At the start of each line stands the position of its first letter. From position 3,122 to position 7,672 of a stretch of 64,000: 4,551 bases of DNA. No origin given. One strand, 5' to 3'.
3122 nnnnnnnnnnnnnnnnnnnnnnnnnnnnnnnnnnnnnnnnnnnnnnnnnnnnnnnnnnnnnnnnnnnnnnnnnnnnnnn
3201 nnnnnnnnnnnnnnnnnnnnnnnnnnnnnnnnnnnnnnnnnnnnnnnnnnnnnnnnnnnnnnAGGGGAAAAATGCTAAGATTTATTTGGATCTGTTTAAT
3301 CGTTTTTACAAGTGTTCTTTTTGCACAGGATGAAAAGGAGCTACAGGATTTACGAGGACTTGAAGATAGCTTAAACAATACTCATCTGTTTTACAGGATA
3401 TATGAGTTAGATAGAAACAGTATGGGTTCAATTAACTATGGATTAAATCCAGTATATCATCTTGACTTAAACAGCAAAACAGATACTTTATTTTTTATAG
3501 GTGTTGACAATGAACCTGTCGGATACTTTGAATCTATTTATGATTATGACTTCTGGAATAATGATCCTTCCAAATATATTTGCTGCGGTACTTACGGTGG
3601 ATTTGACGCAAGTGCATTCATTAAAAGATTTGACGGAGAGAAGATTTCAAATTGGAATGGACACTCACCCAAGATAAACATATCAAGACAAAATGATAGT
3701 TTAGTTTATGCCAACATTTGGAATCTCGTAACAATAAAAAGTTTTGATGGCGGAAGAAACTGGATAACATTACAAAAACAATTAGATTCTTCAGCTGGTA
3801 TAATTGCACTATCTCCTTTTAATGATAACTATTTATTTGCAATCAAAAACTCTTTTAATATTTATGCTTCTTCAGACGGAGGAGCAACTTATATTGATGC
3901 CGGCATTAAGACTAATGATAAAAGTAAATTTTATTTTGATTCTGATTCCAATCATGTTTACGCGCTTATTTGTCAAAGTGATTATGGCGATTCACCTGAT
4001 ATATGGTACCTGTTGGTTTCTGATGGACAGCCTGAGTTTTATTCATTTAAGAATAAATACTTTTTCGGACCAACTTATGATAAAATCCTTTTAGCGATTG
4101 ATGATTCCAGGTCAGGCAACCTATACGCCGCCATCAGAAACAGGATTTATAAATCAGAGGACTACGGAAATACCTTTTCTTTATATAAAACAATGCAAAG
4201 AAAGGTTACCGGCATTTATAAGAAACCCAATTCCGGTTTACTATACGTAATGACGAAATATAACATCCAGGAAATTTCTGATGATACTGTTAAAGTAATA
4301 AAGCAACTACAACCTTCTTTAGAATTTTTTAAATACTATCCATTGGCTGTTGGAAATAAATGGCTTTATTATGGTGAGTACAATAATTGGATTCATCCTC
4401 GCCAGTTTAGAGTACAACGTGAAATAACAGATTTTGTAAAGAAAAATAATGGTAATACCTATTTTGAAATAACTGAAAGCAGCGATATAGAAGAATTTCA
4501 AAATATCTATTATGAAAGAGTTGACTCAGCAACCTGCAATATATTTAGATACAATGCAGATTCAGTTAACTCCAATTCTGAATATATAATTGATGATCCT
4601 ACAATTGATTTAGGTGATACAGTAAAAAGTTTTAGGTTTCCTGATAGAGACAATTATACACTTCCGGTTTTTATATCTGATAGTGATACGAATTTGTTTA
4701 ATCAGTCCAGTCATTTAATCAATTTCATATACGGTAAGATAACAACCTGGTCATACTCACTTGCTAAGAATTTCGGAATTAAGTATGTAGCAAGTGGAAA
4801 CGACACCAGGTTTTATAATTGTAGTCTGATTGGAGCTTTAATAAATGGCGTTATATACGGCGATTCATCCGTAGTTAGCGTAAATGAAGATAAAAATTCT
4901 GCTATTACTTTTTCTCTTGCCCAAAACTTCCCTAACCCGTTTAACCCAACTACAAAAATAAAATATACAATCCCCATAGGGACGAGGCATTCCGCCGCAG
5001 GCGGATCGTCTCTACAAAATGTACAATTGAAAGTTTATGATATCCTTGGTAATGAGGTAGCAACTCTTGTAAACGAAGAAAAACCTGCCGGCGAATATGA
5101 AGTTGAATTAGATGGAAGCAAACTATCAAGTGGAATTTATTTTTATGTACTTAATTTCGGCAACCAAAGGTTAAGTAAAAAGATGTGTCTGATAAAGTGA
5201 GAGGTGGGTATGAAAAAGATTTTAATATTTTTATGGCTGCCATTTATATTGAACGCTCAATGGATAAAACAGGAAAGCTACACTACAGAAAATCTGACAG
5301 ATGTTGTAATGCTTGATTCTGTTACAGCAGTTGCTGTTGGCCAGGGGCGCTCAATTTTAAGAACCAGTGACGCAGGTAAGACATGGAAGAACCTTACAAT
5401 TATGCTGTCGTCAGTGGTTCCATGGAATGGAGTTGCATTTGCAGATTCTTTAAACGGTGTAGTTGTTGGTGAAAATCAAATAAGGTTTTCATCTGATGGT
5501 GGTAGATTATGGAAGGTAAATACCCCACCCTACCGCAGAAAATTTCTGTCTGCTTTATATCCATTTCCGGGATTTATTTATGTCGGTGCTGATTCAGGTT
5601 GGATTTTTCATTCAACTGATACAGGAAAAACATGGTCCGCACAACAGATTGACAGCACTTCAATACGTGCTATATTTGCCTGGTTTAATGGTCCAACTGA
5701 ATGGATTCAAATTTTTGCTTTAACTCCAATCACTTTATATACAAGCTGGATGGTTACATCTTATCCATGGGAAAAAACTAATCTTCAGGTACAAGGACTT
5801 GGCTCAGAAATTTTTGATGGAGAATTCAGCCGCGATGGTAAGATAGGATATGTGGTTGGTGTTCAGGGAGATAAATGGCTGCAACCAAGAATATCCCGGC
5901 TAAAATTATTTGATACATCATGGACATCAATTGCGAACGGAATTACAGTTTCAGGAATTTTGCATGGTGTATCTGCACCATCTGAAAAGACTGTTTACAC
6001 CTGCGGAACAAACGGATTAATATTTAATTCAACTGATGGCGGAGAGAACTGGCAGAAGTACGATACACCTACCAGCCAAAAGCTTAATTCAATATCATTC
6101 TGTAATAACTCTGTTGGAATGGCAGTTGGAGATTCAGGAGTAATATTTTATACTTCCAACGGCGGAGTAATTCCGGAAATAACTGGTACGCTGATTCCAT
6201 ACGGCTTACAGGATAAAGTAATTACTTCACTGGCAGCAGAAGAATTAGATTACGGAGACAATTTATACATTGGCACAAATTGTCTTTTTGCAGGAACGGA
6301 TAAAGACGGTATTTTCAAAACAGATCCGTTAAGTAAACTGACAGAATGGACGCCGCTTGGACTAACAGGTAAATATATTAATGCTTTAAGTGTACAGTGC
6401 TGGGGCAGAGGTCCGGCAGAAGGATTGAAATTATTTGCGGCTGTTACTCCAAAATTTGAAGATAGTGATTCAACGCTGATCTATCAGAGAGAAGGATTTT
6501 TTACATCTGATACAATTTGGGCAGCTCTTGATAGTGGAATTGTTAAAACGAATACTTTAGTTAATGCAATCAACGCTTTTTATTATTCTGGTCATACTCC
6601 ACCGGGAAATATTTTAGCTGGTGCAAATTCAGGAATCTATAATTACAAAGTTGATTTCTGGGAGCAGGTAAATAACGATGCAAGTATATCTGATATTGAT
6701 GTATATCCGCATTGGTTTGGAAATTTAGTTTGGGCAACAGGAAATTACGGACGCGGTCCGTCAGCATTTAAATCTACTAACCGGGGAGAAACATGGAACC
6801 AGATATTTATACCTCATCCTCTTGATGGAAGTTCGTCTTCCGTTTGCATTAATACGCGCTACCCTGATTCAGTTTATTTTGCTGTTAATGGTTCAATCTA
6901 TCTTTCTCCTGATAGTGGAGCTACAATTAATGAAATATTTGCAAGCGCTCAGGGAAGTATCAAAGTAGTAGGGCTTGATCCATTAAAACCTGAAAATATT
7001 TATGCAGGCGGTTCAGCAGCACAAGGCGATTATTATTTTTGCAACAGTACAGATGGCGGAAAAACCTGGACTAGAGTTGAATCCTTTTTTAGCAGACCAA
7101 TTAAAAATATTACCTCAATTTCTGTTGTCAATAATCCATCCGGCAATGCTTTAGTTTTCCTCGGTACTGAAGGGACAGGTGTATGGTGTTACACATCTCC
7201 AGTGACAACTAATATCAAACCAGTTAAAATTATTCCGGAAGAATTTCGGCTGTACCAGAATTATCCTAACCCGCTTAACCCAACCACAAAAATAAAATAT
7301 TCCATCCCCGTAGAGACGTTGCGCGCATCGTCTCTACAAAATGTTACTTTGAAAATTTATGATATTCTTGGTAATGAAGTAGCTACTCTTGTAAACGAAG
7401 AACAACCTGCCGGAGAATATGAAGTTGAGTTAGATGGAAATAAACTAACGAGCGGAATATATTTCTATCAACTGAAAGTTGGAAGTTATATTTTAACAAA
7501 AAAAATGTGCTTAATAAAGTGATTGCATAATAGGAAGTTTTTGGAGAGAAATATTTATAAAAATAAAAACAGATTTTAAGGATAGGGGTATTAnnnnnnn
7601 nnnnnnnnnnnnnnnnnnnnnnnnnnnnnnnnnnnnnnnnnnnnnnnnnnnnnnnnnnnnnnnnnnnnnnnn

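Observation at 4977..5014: Family-2 palindrome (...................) at the same T9SS-tail loop in three genes, in long and short forms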

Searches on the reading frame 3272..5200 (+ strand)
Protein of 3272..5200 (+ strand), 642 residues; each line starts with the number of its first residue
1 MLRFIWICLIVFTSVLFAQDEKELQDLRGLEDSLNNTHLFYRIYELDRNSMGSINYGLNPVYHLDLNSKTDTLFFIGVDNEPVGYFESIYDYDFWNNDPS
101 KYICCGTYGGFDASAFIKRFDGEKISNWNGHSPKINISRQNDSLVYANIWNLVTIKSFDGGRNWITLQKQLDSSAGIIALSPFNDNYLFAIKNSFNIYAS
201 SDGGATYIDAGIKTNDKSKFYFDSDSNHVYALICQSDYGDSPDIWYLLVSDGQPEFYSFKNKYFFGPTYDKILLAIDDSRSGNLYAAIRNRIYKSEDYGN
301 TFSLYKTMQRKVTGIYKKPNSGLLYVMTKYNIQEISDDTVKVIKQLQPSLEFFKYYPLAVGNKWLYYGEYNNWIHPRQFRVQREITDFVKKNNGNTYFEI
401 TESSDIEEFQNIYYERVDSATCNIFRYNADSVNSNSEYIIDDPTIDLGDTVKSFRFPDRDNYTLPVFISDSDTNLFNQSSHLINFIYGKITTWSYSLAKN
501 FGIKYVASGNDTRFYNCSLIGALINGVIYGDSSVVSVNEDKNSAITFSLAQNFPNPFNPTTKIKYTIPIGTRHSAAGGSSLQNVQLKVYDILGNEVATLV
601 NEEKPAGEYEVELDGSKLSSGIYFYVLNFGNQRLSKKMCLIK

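Call 18: search_protein_families(library=pfam, proteins=[window:3272-5200:+], max_evalue=0.001)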
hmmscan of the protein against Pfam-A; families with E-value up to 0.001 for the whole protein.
window:3272-5200:+ (642 aa): 4 families
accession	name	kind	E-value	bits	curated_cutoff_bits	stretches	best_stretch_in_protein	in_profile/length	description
PF18962.6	Por_Secre_tail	-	4.1e-10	40.3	27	1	553-638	2-73/75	Secretion system C-terminal sorting domain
PF15902.12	Sortilin-Vps10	-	1.5e-06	27.8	33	1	156-232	5-85/446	Sortilin, neurotensin receptor 3,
PF13585.12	CHU_C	-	2.9e-05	24.6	27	1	580-636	25-80/86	CHU_C Type IX secretion signal domain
PF13860.13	FlgD_ig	-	0.00012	22.5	27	1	580-623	21-69/79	FlgD Ig-like domain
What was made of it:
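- On In-frame intragenic palindromic insertions (RPE / intragenic REP kind): Por_Secre_tail is still detected (call 18).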

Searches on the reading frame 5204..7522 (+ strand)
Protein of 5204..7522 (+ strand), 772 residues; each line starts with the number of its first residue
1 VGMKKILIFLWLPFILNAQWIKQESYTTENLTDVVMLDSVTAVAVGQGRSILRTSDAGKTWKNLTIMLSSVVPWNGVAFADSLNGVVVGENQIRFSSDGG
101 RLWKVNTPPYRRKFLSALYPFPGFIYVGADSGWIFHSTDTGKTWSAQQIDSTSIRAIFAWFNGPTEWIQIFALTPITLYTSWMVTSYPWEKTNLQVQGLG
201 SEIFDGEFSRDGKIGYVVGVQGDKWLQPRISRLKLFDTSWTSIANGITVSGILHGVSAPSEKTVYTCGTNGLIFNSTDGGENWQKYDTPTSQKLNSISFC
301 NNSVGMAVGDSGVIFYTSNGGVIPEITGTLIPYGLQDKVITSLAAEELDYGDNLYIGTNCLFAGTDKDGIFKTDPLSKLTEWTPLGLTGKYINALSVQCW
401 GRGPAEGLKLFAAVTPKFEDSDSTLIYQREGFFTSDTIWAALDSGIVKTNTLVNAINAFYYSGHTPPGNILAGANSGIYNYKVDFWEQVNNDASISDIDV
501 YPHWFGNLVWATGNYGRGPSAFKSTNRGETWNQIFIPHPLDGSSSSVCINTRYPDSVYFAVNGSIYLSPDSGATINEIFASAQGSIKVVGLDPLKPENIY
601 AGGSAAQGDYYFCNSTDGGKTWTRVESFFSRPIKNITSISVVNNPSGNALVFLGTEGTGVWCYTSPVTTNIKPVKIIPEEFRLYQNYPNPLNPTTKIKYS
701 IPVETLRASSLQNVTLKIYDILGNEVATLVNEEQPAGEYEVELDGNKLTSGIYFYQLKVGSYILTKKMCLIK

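Call 18: search_protein_families(library=pfam, proteins=[window:5204-7522:+], max_evalue=0.001)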
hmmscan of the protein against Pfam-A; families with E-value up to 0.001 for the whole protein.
window:5204-7522:+ (772 aa): 9 families
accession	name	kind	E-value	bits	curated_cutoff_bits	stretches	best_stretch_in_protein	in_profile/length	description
PF14870.12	PSII_BNR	-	8.5e-20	71.6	27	2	17-148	6-141/303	Photosynthesis system II assembly factor YCF48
PF15902.12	Sortilin-Vps10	-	4.1e-16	59.2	33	1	521-629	3-116/446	Sortilin, neurotensin receptor 3,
PF18962.6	Por_Secre_tail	-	8e-10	39.3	27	1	687-768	2-73/75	Secretion system C-terminal sorting domain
PF13860.13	FlgD_ig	-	4.7e-07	30.1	27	1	708-757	19-73/79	FlgD Ig-like domain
PF13585.12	CHU_C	-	2.3e-06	28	27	1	709-759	24-72/86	CHU_C Type IX secretion signal domain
PF02012.26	BNR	-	5e-06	26.2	27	0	615-623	3-11/12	BNR/Asp-box repeat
PF24316.1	Tli3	-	5e-05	24.1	27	0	609-626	83-102/129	T6SS Tli3 immunity protein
PF03174.19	CHB_HEX_C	-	0.00022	21.5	23.6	0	276-291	40-56/76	Chitobiase/beta-hexosaminidase C-terminal domain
PF19755.4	DUF6242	-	0.00069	20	29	0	40-144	155-217/217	Domain of unknown function (DUF6242)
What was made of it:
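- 7232..7522 (+): Host module: the T9SS type A CTD of ORF 5204-7522. Pfam Por_Secre_tail 39.3 bits (call 18).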

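Call 19: find_encoding_contigs(protein=window:5204-7522:+, flank=10000, max_places=6)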
Protein window:5204-7522:+ (772 aa): no gene with exactly this product is on record in the collection.

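Call 21: find_homologous_proteins(query=window:5204-7522:+, max_evalue=0.00001)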
Query window:5204-7522:+ (772 aa): 319 proteins with E <= 0.00001 among 8000 candidates; the best 120 are listed.
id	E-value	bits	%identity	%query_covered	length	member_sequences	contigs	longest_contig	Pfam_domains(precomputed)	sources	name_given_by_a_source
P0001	0.0e+0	1601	89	100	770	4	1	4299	PF13585.13,PF18962.8,PF25852.1,PF14870.13,PF13860.13,PF02012.27,PF15902.13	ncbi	-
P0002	1.5e-225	769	49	100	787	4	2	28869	PF18962.8,PF14870.13,PF02012.27,PF15902.13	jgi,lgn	jgi:photosystem II stability/assembly factor-like uncharacterized protein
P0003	4.8e-225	767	49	98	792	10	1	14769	PF18962.8,PF14870.13,PF15902.13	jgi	-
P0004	4.5e-208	711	81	42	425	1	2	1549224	PF18962.8,PF14870.13,PF15902.13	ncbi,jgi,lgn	-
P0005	1.5e-184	634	43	100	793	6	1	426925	PF18962.8,PF14870.13,PF15902.13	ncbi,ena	-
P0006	1.5e-141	491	55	41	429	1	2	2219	PF13585.13,PF18962.8,PF14870.13,PF15902.13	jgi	-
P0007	3.5e-139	483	55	40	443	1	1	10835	PF18962.8,PF25852.1,PF14870.13,PF15902.13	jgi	jgi:photosystem II stability/assembly factor-like uncharacterized protein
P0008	3.0e-115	404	50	42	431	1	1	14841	PF18962.8,PF14870.13,PF15902.13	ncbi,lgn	-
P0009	2.1e-110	388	49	42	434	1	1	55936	PF18962.8,PF14870.13,PF15902.13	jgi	jgi:photosystem II stability/assembly factor-like uncharacterized protein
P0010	2.9e-106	375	49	40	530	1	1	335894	PF18962.8,PF25852.1,PF14870.13,PF15902.13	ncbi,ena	-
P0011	3.9e-106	374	49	40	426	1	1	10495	PF18962.8,PF25852.1,PF14870.13,PF15902.13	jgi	jgi:photosystem II stability/assembly factor-like uncharacterized protein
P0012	9.9e-106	373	48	40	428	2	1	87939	PF18962.8,PF25852.1,PF14870.13,PF15902.13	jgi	jgi:photosystem II stability/assembly factor-like uncharacterized protein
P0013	2.1e-104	368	48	40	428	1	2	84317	PF18962.8,PF25852.1,PF14870.13,PF13860.13,PF15902.13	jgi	jgi:photosystem II stability/assembly factor-like uncharacterized protein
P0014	1.7e-103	365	47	41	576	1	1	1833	PF18962.8,PF14870.13,PF15902.13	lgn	-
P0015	6.2e-102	360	51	40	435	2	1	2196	PF18962.8,PF14870.13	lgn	-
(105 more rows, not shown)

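Call 23: find_encoding_contigs(protein=P0001, flank=10000, max_places=4)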
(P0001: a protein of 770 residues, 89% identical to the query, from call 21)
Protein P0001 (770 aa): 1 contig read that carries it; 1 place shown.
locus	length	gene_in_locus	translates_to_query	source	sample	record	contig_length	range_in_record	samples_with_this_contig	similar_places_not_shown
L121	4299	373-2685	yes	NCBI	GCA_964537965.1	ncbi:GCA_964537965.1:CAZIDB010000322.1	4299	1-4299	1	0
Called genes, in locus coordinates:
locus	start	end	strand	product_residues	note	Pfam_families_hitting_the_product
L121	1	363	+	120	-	?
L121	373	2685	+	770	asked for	PF14870:PSII_BNR, PF25852:DUF6242_C (faint), PF02012:BNR (faint), PF14870:PSII_BNR (weak), PF13585:CHU_C (faint), PF15902:Sortilin-Vps10 (weak), PF13860:FlgD_ig (faint), PF18962:Por_Secre_tail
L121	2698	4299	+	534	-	?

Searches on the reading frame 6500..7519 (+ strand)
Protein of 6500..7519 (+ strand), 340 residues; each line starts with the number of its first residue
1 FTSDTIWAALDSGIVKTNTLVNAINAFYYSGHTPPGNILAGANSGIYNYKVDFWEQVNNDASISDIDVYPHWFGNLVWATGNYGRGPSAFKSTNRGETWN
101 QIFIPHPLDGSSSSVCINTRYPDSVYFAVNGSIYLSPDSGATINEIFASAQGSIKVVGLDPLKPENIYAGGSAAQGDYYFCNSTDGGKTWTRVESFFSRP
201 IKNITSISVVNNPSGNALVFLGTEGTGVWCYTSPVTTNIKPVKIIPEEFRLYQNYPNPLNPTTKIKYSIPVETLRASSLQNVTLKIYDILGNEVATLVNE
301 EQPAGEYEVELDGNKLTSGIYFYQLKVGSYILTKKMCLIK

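Call 65: predict_structure(alignment_id=A4)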
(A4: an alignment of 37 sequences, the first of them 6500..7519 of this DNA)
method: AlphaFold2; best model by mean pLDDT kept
length: 340 residues; sequences in the alignment: 37
mean_pLDDT: 55.6   pTM: 0.34
mean pLDDT of the five models: 55.6, 50.8, 50.1, 48.3, 48.2
residues with pLDDT >= 90: 48; 70-90: 39; 50-70: 72; < 50: 181
segments of 3 or more residues with pLDDT < 50: 1-19, 27-31, 33-110, 112-115, 117-120, 122-164, 185-187, 226-243
pLDDT, mean of each block of 10 residues (from residue 1): 38 43 51 44 35 32 31 32 37 43 41 47 44 36 29 41 49 56 52 65 71 60 55 40 52 58 85 66 96 97 92 91 92 89
secondary structure, 60 per line:
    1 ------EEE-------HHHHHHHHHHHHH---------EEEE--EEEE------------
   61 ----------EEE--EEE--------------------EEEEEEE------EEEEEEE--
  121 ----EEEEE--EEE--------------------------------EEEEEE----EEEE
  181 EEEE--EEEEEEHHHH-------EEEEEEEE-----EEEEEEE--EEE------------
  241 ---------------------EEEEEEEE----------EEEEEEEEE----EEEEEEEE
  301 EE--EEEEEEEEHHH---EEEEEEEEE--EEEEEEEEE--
elements in order: E7-9 H17-29 E39-42 E45-48 E71-73 E76-78 E99-105 E112-118 E125-129 E132-134 E167-172 E177-184 E187-192 H193-196 E204-211 E217-223 E226-228 E262-269 E280-288 E293-302 E305-312 E319-327 E330-338
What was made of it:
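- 7232..7522 (+): In the AlphaFold2 model the CTD has pLDDT 85-97, and the insert (residues 271-280) lies between strands 262-269 and 280-288 (call 65).
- On In-frame intragenic palindromic insertions (RPE / intragenic REP kind): The CTD is modelled at pLDDT 85-97 with the insert as a loop (call 65).
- In the AlphaFold2 model the insert is the beta1-beta2 connection with lowered pLDDT, and the CTD fold is kept (call 65). The insert has low model confidence (call 65).
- Tried and rejected: The N-terminal part of the AlphaFold2 model is of low confidence and was not used (call 65).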
